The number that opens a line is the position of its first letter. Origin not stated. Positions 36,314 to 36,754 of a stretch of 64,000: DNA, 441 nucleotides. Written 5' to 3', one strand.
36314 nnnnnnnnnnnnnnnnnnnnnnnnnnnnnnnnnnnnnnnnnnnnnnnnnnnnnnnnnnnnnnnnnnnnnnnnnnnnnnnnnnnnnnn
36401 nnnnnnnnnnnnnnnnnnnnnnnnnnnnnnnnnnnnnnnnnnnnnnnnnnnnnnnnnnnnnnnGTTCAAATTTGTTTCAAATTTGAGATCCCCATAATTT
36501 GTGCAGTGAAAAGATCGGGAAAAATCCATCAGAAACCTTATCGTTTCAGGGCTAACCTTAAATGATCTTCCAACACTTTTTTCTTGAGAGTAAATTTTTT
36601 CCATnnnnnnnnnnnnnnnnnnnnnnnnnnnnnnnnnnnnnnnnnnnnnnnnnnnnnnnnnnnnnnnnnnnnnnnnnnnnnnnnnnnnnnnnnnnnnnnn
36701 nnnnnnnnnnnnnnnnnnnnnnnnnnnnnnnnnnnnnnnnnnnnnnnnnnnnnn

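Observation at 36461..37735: Pair of unannotated 47-aa ORFs downstream of each sigma factor, diverged far more than the sigmas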

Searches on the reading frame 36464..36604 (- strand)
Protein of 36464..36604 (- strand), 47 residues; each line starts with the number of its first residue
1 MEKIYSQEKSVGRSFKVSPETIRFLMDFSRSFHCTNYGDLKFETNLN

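Call 5: search_protein_families(library=pfam, proteins=[window:36464-36604:-], max_evalue=1)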
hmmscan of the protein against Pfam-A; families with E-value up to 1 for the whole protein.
seq(47 aa): 0 families

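Call 7: search_protein_families(library=ncbifam, proteins=[window:36464-36604:-], max_evalue=1)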
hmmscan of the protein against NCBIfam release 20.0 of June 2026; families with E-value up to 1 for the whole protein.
seq(47 aa): 0 families

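Call 8: find_homologous_proteins(query=window:36464-36604:-, max_evalue=10)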
Query seq(47 aa) (47 aa): 5 proteins with E <= 10 among 5 candidates.
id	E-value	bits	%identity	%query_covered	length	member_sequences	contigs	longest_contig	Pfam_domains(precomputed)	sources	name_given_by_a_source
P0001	9.5e-19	83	85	100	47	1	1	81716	-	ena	-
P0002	2.0e-18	82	81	100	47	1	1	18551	-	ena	-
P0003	1.6e-17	79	81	100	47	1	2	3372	-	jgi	jgi:hypothetical protein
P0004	1.2e-16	76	81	100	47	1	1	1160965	-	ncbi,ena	-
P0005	4.2e-7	47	57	100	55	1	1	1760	-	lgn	-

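Call 20: search_solved_structures(query=A1, max_evalue=10, show_alignments=2)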
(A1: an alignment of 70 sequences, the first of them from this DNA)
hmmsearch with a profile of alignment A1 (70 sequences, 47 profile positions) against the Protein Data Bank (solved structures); distinct sequences matched with E-value up to 10: 0.

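Call 21: find_homologous_proteins(query=A1, max_evalue=0.01)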
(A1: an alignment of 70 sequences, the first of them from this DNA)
Query A1 (70 sequences) (47 aa, profile of the alignment): 1096 proteins with E <= 0.01 among 2784 candidates; the best 120 are listed.
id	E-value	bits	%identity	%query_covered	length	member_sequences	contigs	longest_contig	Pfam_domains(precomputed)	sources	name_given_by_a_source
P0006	1.4e-22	97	49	100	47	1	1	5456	-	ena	-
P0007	3.1e-22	96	47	100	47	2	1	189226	-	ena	-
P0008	1.5e-21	94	43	100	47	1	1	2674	-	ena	-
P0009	1.8e-21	94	47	100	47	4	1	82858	-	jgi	-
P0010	2.1e-21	93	43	100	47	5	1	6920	-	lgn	-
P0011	2.3e-21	93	43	100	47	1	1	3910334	-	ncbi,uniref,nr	ncbi:hypothetical protein [Costertonia aggregata]|uniref:Uncharacterized protein n=1 Tax=Costertonia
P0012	2.5e-21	93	36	100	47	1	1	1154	-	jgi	-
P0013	2.7e-21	93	43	100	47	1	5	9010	-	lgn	-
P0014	2.9e-21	93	38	100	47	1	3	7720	-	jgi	jgi:hypothetical protein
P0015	3.4e-21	93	49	100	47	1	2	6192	-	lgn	-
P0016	3.7e-21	93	49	100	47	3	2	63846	-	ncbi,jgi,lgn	jgi:hypothetical protein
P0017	4.7e-21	92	49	100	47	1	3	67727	-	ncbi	ncbi:hypothetical protein [Eudoraea sp.]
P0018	4.9e-21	92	45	100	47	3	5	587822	-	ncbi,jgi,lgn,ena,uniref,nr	ncbi:hypothetical protein [Cellulophaga tyrosinoxydans]|uniref:Uncharacterized protein n=1 Tax=Cellu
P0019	5.3e-21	92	47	100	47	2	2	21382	-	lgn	-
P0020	6.3e-21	92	45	100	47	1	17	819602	-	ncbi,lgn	-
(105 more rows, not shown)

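Call 32: predict_structure(alignment_id=A2)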
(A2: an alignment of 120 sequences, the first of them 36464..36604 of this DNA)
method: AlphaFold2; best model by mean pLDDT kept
length: 47 residues; sequences in the alignment: 120
mean_pLDDT: 73.4   pTM: 0.40
mean pLDDT of the five models: 73.4, 73.4, 73.0, 71.7, 71.4
residues with pLDDT >= 90: 1; 70-90: 26; 50-70: 20; < 50: 0
segments of 3 or more residues with pLDDT < 50: none
pLDDT, mean of each block of 10 residues (from residue 1): 59 76 86 76 67
secondary structure, 60 per line:
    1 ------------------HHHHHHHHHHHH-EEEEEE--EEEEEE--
elements in order: H19-30 E32-37 E40-45

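Call 35: fold_search(model_id=the predicted structure, library=pdb)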
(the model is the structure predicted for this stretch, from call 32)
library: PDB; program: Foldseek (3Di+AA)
matches with E <= 10: 53; with E <= 0.001: 0
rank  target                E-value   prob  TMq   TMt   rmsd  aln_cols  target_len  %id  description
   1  7s24                  2.1e+00  0.21  0.32  0.06   4.6        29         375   24  Crystal structure of the Na+/H+ antiporter NhaA at pH 6.5 (released 2022-08-10)
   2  4au5_B                2.6e+00  0.20  0.33  0.06   3.8        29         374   24  Structure of the NhaA dimer, crystallised at low pH (released 2013-07-10)
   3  4au5_A                3.0e+00  0.18  0.33  0.06   3.8        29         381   24  Structure of the NhaA dimer, crystallised at low pH (released 2013-07-10)
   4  1qb3_C                3.0e+00  0.09  0.32  0.17   5.1        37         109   14  CRYSTAL STRUCTURE OF THE CELL CYCLE REGULATORY PROTEIN CKS1 (released 2000-08-31)
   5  7a0y_B                3.2e+00  0.18  0.34  0.06   3.9        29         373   21  Structure of dimeric sodium proton antiporter NhaA K300R variant, at pH 8.2, crystallized with chimeric Fab antibodies (released 2022-02-23)
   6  7a0w_B                4.0e+00  0.16  0.34  0.06   3.9        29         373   21  Structure of dimeric sodium proton antiporter NhaA, at pH 8.5, crystallized with chimeric Fab antibodies (released 2022-02-23)
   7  4atv_B                4.0e+00  0.14  0.34  0.06   3.8        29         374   24  STRUCTURE OF A TRIPLE MUTANT OF THE NHAA DIMER, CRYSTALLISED AT LOW PH (released 2013-07-10)
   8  1kyt_A                4.6e+00  0.09  0.30  0.08  10.4        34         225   24  Crystal Structure of Thermoplasma acidophilum 0175 (APC014) (released 2003-01-21)
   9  4atv_A                5.0e+00  0.12  0.34  0.06   3.8        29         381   24  STRUCTURE OF A TRIPLE MUTANT OF THE NHAA DIMER, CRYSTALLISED AT LOW PH (released 2013-07-10)
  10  9tvu_c                5.0e+00  0.11  0.37  0.04   2.7        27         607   26  Structure of the Chlamydomonas reinhardtii chlororibosome (released 2026-02-18)
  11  8q01_r                5.4e+00  0.10  0.33  0.29  10.3        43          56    9  Neck of phage 812 after tail contraction (C6) (released 2024-08-07)
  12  1fxk_B                5.4e+00  0.09  0.28  0.13   7.6        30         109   20  CRYSTAL STRUCTURE OF ARCHAEAL PREFOLDIN (GIMC). (released 2000-12-06)
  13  7rb9_D                5.8e+00  0.08  0.31  0.03   5.9        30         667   30  Cryo-EM structure of the rigor state Jordan myosin-15-F-actin complex (released 2021-07-28)
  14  7a0y_A                6.2e+00  0.12  0.35  0.06   3.8        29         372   21  Structure of dimeric sodium proton antiporter NhaA K300R variant, at pH 8.2, crystallized with chimeric Fab antibodies (released 2022-02-23)
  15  2a07_F                6.2e+00  0.08  0.32  0.20   6.7        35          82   14  Crystal Structure of Foxp2 bound Specifically to DNA. (released 2006-01-31)
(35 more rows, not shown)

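Call 39: search_protein_representatives(alignment_id=A2)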
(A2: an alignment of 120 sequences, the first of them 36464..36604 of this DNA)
Query: 120 sequences, 47 profile positions. Proteins with E-value up to 0.001 (for the whole library): 180; up to 1e-10: 38; up to 1e-30: 0. The best 150 are listed.
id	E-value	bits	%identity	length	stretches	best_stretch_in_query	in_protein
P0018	5.2e-24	100.2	-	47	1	1-47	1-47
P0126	1.2e-21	92.6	-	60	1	1-47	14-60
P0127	2.1e-20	88.6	-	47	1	1-47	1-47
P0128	1.2e-19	86.1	-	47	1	1-47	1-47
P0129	7.6e-19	83.6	-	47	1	1-47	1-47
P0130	1.5e-18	82.7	-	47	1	1-47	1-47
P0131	2.0e-18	82.3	-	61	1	1-47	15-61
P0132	8.8e-18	80.2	-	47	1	1-47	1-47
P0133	1.2e-17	79.8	-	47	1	1-47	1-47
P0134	1.8e-17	79.3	-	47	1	1-47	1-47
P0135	2.3e-17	78.9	-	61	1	1-47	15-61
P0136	6.8e-17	77.4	-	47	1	1-47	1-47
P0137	1.3e-16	76.4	-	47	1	1-47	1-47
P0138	2.5e-16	75.6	-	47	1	1-47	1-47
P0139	3.4e-16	75.1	-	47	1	1-47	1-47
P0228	6.4e-06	42.2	-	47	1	11-47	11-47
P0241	2.0e-05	40.6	-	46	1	3-47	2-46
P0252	4.1e-05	39.7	-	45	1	8-47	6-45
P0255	4.7e-05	39.5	-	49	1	1-38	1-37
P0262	6.8e-05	39.0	-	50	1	1-47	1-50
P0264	7.4e-05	38.8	-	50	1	10-47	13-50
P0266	7.8e-05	38.8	-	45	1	1-47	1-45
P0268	9.9e-05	38.4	-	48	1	1-43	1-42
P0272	1.4e-04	38.0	-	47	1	1-45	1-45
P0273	1.6e-04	37.8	-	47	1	1-47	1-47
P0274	1.6e-04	37.8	-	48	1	13-47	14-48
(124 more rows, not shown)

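Call 41: find_encoding_contigs(protein=P0273, flank=4000, max_places=4)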
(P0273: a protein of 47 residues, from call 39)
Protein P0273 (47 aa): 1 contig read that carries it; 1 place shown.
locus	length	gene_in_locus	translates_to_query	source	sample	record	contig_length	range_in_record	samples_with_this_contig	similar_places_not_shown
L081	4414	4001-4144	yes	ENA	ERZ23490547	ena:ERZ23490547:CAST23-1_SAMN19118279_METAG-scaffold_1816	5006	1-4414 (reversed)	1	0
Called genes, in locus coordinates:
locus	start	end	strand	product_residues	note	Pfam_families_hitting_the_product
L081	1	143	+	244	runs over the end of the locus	?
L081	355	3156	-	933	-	PF00005:ABC_tran (faint), PF02463:SMC_N (weak), PF03193:RsgA_GTPase (faint), PF13191:AAA_16 (faint), PF13481:AAA_25 (faint), PF17760:UvrA_inter, PF17755:UvrA_DNA-bind, PF13304:AAA_21 (weak), +7 more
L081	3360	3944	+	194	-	PF04542:Sigma70_r2, PF08281:Sigma70_r4_2, PF04545:Sigma70_r4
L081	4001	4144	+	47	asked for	-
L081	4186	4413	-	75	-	?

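Call 42: find_encoding_contigs(protein=P0255, flank=4000, max_places=4)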
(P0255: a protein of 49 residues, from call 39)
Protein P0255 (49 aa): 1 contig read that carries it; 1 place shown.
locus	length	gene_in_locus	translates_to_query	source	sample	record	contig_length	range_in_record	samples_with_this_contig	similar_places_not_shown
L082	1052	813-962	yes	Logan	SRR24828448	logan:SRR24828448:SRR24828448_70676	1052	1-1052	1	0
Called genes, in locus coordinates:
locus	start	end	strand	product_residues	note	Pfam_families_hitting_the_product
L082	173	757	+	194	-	PF04542:Sigma70_r2, PF08281:Sigma70_r4_2, PF04545:Sigma70_r4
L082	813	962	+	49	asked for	-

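Call 43: list_cluster_members(proteins=[P0273, P0252, P0266, P0274, P0268, P0241, P0264, P0262, P0228, P0272])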
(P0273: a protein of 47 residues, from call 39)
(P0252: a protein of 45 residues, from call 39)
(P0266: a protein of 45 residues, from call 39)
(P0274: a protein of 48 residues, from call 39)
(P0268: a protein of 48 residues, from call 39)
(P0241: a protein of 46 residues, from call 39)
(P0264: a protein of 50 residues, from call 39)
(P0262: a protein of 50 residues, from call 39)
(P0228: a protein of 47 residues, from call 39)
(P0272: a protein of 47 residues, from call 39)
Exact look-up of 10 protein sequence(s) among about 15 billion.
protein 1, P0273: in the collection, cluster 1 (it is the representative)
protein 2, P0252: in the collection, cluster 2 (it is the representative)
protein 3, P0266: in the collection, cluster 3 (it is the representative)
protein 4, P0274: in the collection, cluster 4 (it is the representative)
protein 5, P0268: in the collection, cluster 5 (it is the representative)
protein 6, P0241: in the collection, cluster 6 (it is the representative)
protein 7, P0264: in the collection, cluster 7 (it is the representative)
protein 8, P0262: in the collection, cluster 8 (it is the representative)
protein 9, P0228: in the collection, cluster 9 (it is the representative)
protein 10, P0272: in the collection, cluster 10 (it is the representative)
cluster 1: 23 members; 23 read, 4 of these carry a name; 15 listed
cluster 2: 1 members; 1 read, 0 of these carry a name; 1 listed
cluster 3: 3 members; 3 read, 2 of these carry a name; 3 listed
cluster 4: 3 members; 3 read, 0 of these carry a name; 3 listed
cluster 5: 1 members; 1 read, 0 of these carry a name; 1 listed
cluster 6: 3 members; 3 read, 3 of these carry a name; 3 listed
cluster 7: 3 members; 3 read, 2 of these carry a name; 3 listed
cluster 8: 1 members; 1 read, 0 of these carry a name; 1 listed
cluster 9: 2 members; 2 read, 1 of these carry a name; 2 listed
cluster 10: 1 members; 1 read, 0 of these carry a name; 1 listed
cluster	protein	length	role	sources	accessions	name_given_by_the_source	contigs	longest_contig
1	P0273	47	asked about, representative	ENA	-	-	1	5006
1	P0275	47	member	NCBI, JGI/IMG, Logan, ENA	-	hypothetical protein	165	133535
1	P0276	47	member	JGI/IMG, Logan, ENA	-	hypothetical protein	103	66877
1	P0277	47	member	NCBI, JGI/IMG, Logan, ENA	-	hypothetical protein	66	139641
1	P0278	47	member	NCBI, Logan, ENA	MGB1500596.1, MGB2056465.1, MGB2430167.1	MAG: hypothetical protein ACPHAM_02145 [Flavobacteriaceae bacterium]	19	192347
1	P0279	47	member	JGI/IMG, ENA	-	-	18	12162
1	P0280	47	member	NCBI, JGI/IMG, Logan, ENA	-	-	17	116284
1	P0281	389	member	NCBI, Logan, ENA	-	-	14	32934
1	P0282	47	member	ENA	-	-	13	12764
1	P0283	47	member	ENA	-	-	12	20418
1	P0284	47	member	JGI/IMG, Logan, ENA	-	-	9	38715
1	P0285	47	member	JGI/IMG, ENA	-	-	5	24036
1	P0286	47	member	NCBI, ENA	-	-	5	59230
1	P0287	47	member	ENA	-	-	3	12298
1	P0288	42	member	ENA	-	-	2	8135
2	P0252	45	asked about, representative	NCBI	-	-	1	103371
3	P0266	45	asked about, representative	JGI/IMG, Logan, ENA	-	ADP-dependent phosphofructokinase/glucokinase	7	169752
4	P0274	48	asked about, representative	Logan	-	-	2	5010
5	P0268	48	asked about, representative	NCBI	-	-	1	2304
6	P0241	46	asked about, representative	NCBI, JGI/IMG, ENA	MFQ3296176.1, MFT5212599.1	MAG: hypothetical protein ACI9WV_000309 [Patiriisocius sp.] | hypothetical protein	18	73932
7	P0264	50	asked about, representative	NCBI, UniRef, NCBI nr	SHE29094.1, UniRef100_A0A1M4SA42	hypothetical protein SAMN05444278_10146 [Psychroflexus salarius] | Uncharacterized protein n=1 Tax=Psychroflexus salarius TaxID=1155689 ...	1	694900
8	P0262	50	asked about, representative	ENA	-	-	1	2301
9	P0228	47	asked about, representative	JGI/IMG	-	-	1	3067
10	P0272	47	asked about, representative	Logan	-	-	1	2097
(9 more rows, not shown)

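Call 50: search_protein_families(library=pfam, alignment_id=A1, max_evalue=10)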
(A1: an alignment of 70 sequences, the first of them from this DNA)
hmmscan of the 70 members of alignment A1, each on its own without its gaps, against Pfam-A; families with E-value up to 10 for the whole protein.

A. member 1, seq(47 aa): 0 families

B. families by the number of members that match (of 70 scanned): 13 families
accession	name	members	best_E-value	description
PF18128.7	HydF_dimer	1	0.016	Hydrogen maturase F dimerization domain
PF17011.10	DUF5093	1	0.018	Domain of unknown function (DUF5093)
PF20496.3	Dbl7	1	0.023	Double strand break localizing Dbl7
PF06230.17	LpxI_C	1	0.039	LpxI C-terminal domain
PF23581.1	DUF7135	1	0.044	Domain of unknown function (DUF7135)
PF12651.13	RHH_3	1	0.061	Ribbon-helix-helix domain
PF11647.13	MLD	1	0.062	Membrane Localization Domain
PF11441.14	MxiM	1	0.063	Pilot protein MxiM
PF07064.19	RIC1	1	0.079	RIC1 C-terminal alpha solenoid region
PF05486.17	SRP9-21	1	0.08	Signal recognition particle 9 kDa protein (SRP9)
PF18384.7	zf_CCCH_5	1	0.1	Unkempt Zinc finger domain 1 (Znf1)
PF03766.18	Remorin_N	1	0.12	Remorin, N-terminal region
PF02001.22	DUF134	1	0.18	Protein of unknown function DUF134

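Call 75: predict_structure(alignment_id=A5)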
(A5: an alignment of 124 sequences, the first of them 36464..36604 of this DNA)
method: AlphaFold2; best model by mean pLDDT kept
length: 47 residues; sequences in the alignment: 124
mean_pLDDT: 81.8   pTM: 0.45
mean pLDDT of the five models: 81.8, 81.2, 80.3, 78.8, 78.4
residues with pLDDT >= 90: 15; 70-90: 21; 50-70: 11; < 50: 0
segments of 3 or more residues with pLDDT < 50: none
pLDDT, mean of each block of 10 residues (from residue 1): 68 79 93 88 81
secondary structure, 60 per line:
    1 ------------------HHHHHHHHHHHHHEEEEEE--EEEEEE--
elements in order: H19-31 E32-37 E40-45

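Call 78: fold_search(model_id=the predicted structure, library=pdb)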
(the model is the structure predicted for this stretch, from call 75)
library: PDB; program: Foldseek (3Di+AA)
matches with E <= 10: 112; with E <= 0.001: 0
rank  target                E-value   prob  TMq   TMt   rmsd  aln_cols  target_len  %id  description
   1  7s24                  1.0e+00  0.38  0.32  0.06   4.2        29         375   24  Crystal structure of the Na+/H+ antiporter NhaA at pH 6.5 (released 2022-08-10)
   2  4au5_B                1.3e+00  0.38  0.34  0.06   3.7        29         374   24  Structure of the NhaA dimer, crystallised at low pH (released 2013-07-10)
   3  7a0y_B                1.4e+00  0.38  0.35  0.06   3.8        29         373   21  Structure of dimeric sodium proton antiporter NhaA K300R variant, at pH 8.2, crystallized with chimeric Fab antibodies (released 2022-02-23)
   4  4au5_A                1.4e+00  0.35  0.34  0.06   3.7        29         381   24  Structure of the NhaA dimer, crystallised at low pH (released 2013-07-10)
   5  4atv_B                1.9e+00  0.28  0.35  0.06   3.7        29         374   24  STRUCTURE OF A TRIPLE MUTANT OF THE NHAA DIMER, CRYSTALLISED AT LOW PH (released 2013-07-10)
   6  4atv_A                2.6e+00  0.21  0.35  0.06   3.7        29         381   24  STRUCTURE OF A TRIPLE MUTANT OF THE NHAA DIMER, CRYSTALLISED AT LOW PH (released 2013-07-10)
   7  7a0w_B                2.7e+00  0.23  0.35  0.06   3.8        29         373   21  Structure of dimeric sodium proton antiporter NhaA, at pH 8.5, crystallized with chimeric Fab antibodies (released 2022-02-23)
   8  7a0x_A                3.2e+00  0.20  0.35  0.07   3.8        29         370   21  Structure of dimeric sodium proton antiporter NhaA, at pH 6.0, crystallized with chimeric Fab antibodies (released 2022-02-23)
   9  4ec5_A                3.2e+00  0.12  0.28  0.08   7.1        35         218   14  Crystal structure of the S210C (dimer) mutant from the N-terminal domain of the secretin XcpQ from Pseudomonas aerugin (released 2012-12-05)
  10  8wxs_A                3.2e+00  0.08  0.25  0.17  10.1        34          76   20  Crystal structure of the LOTUS domain of Drosophila Tejas (released 2024-11-06)
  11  4ec5_B                3.4e+00  0.14  0.29  0.08   8.0        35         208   14  Crystal structure of the S210C (dimer) mutant from the N-terminal domain of the secretin XcpQ from Pseudomonas aerugin (released 2012-12-05)
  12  7rb9_D                3.4e+00  0.13  0.31  0.03   5.9        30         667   30  Cryo-EM structure of the rigor state Jordan myosin-15-F-actin complex (released 2021-07-28)
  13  7a0w_A                3.9e+00  0.18  0.35  0.07   3.8        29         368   21  Structure of dimeric sodium proton antiporter NhaA, at pH 8.5, crystallized with chimeric Fab antibodies (released 2022-02-23)
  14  1sd7_A                3.9e+00  0.10  0.31  0.14   8.2        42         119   19  Crystal Structure of a SeMet derivative of MecI at 2.65 A (released 2004-02-24)
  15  2d9i_MODEL_1_A        3.9e+00  0.05  0.25  0.16   9.9        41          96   22  Solution structure of the SMR domain of NEDD4-binding protein 2 (released 2006-06-09)
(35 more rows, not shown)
